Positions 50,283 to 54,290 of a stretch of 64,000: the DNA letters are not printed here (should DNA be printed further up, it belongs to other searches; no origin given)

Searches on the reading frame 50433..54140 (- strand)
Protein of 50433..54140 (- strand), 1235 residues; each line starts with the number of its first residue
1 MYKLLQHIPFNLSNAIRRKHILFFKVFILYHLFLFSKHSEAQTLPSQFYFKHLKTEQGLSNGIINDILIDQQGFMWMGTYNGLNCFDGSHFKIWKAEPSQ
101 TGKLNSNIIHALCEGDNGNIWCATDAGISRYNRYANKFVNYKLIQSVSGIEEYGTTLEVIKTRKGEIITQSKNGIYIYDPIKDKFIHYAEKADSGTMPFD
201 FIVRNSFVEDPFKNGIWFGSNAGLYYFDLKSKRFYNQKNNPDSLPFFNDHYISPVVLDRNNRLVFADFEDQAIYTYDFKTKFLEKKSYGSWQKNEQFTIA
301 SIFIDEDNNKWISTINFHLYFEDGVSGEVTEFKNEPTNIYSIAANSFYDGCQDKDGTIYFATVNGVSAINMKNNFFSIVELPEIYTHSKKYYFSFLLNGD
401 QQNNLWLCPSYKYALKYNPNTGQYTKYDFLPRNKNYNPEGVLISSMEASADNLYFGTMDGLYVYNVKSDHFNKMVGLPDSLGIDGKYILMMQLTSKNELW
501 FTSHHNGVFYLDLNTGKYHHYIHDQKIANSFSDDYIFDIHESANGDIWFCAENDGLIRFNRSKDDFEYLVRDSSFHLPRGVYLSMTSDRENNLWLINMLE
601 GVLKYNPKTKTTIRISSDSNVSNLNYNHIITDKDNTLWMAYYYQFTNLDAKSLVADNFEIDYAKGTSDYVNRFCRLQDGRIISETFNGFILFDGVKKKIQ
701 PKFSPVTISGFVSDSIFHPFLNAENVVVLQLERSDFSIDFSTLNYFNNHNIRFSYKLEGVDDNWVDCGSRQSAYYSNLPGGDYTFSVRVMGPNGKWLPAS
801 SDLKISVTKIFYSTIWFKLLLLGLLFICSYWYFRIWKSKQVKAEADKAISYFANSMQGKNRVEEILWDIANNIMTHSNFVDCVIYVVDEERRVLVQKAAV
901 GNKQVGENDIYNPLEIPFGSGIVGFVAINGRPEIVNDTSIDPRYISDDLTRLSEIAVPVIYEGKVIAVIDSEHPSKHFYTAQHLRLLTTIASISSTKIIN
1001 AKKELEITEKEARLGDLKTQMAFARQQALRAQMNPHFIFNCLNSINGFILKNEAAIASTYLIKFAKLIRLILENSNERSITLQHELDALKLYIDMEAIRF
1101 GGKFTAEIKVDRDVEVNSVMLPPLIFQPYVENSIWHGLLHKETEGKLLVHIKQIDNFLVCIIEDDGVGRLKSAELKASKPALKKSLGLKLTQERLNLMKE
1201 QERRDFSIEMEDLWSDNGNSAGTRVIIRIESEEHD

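Call 96: search_protein_families(library=pfam, proteins=[window:50433-54140:-], max_evalue=0.00001)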
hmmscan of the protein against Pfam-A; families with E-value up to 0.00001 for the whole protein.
window:50433-54140:- (1235 aa): 6 families
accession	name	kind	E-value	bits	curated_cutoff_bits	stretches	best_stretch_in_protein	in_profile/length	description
PF06580.19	His_kinase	-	3e-22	79.1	25.2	1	1025-1104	2-81/81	Histidine kinase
PF07494.17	Reg_prop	-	8.6e-21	71.8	20.4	0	58-81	1-24/24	Two component regulator propeller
PF07495.19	Y_Y_Y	-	4e-17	62.3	26.6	1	744-807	1-64/65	Y_Y_Y domain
PF13185.12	GAF_2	-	1.1e-12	48.8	28.6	1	862-992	4-129/136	GAF domain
PF08450.18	SGL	-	1e-09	38.8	26.3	0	253-364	4-105/246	SMP-30/Gluconolactonase/LRE-like region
PF01590.32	GAF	-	4.3e-09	37.4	22.4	1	863-992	3-127/133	GAF domain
